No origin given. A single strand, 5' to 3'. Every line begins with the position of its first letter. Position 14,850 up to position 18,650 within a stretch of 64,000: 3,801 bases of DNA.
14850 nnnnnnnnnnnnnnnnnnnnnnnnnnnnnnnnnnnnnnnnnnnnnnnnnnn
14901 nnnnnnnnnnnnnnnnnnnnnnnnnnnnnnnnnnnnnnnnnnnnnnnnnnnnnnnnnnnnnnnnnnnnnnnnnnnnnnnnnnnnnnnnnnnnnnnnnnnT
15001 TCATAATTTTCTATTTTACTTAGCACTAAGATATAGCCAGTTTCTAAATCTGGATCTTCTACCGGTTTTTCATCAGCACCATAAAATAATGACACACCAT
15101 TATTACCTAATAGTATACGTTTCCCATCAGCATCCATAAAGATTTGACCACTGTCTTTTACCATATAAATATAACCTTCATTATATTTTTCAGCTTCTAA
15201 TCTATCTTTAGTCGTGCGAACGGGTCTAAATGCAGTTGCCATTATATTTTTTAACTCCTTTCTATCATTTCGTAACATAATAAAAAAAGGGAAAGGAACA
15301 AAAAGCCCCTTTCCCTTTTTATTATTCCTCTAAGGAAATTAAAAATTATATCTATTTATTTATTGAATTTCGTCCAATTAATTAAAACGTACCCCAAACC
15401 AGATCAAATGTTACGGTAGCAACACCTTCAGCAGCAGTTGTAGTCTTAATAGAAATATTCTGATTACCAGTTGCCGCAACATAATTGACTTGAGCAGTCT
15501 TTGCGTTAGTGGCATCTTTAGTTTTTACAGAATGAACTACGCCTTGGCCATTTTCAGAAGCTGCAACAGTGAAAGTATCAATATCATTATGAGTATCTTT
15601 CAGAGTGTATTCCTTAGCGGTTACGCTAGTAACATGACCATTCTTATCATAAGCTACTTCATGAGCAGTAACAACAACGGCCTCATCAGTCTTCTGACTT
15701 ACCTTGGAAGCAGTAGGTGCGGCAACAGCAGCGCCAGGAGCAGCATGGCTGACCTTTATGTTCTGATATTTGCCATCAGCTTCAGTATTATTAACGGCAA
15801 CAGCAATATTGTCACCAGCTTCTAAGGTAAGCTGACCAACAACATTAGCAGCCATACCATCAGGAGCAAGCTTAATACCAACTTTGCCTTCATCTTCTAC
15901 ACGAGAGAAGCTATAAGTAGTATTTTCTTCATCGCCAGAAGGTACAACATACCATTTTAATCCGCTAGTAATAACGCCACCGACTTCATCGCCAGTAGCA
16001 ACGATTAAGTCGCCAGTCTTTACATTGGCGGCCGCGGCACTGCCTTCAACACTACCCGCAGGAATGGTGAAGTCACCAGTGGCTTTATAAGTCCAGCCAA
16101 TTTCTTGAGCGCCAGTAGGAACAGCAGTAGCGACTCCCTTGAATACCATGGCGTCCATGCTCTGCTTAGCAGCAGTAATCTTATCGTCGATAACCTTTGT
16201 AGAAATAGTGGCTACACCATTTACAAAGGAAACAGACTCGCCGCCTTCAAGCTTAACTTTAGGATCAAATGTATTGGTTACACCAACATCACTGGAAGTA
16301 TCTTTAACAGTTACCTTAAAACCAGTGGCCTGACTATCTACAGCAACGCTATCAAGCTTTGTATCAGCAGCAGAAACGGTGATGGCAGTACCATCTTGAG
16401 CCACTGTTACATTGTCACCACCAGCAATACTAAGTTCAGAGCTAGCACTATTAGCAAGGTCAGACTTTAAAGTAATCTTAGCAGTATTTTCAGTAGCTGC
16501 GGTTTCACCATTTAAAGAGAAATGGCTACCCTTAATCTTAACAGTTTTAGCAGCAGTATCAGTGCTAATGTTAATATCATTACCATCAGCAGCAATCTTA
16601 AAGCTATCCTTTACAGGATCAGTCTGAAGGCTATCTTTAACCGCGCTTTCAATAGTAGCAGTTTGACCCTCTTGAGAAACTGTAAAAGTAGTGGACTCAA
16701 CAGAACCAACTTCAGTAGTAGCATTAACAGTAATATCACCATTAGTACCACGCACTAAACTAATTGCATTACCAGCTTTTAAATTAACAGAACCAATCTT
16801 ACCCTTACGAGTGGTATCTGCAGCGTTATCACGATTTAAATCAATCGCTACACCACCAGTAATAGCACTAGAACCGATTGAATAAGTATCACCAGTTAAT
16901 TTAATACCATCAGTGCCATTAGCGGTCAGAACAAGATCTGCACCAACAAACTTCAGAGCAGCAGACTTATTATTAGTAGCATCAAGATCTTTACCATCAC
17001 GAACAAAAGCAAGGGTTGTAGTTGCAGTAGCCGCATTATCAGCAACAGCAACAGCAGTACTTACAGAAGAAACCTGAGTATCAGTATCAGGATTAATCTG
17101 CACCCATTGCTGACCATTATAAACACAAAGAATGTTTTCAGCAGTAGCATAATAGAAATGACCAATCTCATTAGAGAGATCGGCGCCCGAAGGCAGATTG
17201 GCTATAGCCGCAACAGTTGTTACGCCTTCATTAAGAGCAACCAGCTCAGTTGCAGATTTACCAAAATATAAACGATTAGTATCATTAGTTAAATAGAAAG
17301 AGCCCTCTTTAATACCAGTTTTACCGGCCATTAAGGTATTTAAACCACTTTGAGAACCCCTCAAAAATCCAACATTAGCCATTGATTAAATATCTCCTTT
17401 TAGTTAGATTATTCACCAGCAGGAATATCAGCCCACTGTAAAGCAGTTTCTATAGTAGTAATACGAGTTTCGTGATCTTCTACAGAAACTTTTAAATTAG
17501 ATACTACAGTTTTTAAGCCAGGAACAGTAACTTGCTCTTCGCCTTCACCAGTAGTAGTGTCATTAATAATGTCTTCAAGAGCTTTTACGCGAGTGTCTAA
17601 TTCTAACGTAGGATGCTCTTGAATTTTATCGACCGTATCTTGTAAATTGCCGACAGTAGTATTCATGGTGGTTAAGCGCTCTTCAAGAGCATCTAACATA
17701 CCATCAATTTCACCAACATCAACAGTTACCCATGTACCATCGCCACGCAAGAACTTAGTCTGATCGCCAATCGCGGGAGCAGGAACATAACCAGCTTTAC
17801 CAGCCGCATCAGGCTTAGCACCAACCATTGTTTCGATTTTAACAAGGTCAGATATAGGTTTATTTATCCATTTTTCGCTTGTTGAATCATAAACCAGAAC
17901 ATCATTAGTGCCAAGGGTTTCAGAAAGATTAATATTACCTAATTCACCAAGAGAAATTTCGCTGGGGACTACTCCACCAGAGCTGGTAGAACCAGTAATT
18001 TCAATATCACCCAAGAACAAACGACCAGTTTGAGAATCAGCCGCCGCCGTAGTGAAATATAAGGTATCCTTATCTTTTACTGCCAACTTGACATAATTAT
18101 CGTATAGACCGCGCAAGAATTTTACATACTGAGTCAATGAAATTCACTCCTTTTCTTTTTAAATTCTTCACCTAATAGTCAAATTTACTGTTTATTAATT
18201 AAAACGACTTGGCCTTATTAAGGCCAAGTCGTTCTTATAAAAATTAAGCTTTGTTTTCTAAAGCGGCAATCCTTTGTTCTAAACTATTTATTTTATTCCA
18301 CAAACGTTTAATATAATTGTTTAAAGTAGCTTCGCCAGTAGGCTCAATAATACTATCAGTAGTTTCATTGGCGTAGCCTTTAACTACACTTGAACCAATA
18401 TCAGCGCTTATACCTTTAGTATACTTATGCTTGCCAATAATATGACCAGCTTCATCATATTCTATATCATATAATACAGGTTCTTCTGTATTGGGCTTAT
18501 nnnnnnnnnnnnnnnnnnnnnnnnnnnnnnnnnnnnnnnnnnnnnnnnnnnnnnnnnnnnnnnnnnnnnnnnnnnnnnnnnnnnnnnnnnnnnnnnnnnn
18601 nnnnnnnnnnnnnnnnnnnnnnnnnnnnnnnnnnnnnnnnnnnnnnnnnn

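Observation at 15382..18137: Two TAG-free, higher-GC tail-fibre genes sharing a conserved N-terminal anchor motif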

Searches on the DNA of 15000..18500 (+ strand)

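Call 7: search_dna_similar(query=window:15000-18500:+, collection=phages, mode=distant, max_rows=20)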
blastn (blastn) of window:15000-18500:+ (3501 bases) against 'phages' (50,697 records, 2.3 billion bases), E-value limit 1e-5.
No match.

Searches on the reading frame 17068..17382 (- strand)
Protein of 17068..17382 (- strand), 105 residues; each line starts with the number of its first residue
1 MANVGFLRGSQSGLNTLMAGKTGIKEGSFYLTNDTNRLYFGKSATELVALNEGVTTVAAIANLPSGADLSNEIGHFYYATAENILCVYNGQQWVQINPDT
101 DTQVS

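Call 58: predict_structure(alignment_id=A3)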
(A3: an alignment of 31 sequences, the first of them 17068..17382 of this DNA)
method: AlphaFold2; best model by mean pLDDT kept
length: 105 residues; sequences in the alignment: 31
mean_pLDDT: 84.3   pTM: 0.51
mean pLDDT of the five models: 84.3, 81.8, 78.4, 77.8, 74.3
residues with pLDDT >= 90: 36; 70-90: 54; 50-70: 14; < 50: 1
segments of 3 or more residues with pLDDT < 50: none
pLDDT, mean of each block of 10 residues (from residue 1): 74 93 91 84 90 81 87 86 87 79 66
secondary structure, 60 per line:
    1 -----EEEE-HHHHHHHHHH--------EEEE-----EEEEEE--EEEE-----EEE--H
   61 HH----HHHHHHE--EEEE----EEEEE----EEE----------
elements in order: E6-9 H11-20 E29-32 E38-43 E46-49 E55-57 H67-72 E76-79 E84-88 E93-95

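Call 71: fold_search(model_id=the predicted structure, library=viral)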
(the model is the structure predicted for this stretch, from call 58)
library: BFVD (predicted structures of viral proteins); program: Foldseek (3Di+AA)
matches with E <= 10: 1391; with E <= 0.001: 21
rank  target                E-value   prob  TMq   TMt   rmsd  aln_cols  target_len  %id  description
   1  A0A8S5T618            7.8e-09  1.00  0.44  0.33   8.3       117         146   36  Uncharacterized protein [Siphoviridae sp. ctxMM9]
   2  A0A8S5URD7            5.5e-07  1.00  0.44  0.10   8.3       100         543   29  Uncharacterized protein [Siphoviridae sp. ctg6c78]
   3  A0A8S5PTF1            3.5e-06  1.00  0.45  0.47   8.4       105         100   23  Uncharacterized protein [Siphoviridae sp. ct96x5]
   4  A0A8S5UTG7            3.7e-06  1.00  0.38  0.08   7.9       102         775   20  Uncharacterized protein [Myoviridae sp. ctYA416]
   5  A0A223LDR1            5.1e-06  1.00  0.39  0.28   7.4       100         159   16  Uncharacterized protein [Bacillus phage PBS1]
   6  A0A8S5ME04            6.1e-06  1.00  0.39  0.18   6.7        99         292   15  Uncharacterized protein [Siphoviridae sp. ctYh54]
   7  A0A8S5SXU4            1.1e-05  1.00  0.49  0.39   5.3       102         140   20  Uncharacterized protein [Siphoviridae sp. ctZHD14]
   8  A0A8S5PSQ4            1.9e-05  1.00  0.42  0.15   6.2       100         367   30  Uncharacterized protein [Siphoviridae sp. ct96x5]
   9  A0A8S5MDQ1            3.2e-05  1.00  0.46  0.17   8.5       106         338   25  Uncharacterized protein [Siphoviridae sp. ctYh54]
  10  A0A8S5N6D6            6.8e-05  1.00  0.41  0.37   8.7        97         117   13  Uncharacterized protein [Myoviridae sp. ct8ME27]
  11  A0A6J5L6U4            7.2e-05  1.00  0.37  0.13  24.1       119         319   18  Collagen triple helix repeat [uncultured Caudovirales phage]
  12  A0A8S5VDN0            7.6e-05  1.00  0.40  0.06   7.3       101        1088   23  Tail repeat-like protein [Siphoviridae sp. ctGa111]
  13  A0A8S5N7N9            1.2e-04  1.00  0.37  0.17   6.8        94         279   18  Uncharacterized protein [Myoviridae sp. ct8ME27]
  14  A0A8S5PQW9            2.5e-04  1.00  0.39  0.12   6.5       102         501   19  DUF6273 domain-containing protein [Podoviridae sp. ct8dV2]
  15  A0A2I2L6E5            3.8e-04  1.00  0.34  0.05  10.6       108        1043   30  Uncharacterized protein [Orpheovirus IHUMI-LCC2]
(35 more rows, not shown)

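Call 79: search_protein_representatives(protein=window:17068-17382:-)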
Query: 105 residues. Proteins with E-value up to 0.001 (for the whole library): 1083; up to 1e-10: 583; up to 1e-30: 4. The best 150 are listed.
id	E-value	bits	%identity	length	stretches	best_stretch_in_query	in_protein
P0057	1.4e-58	211.6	94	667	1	1-105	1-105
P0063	3.3e-42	159.1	76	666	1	1-104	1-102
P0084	2.1e-35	137.2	66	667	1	1-105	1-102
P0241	1.2e-31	125.2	65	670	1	3-101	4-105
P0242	1.1e-28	115.7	65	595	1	3-101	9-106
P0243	1.4e-27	112.2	59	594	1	3-104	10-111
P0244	1.9e-27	111.7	62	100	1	1-98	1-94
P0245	2.3e-27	111.5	61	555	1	1-105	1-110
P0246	3.0e-27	111.1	60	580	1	4-103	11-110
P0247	3.2e-27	111.0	62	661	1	3-100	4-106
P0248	4.4e-27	110.6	62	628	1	3-102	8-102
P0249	6.1e-27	110.1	62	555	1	1-98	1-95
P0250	8.8e-27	109.6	57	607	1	4-104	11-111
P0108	1.2e-26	109.2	62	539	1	1-104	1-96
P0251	1.5e-26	108.8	61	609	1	2-101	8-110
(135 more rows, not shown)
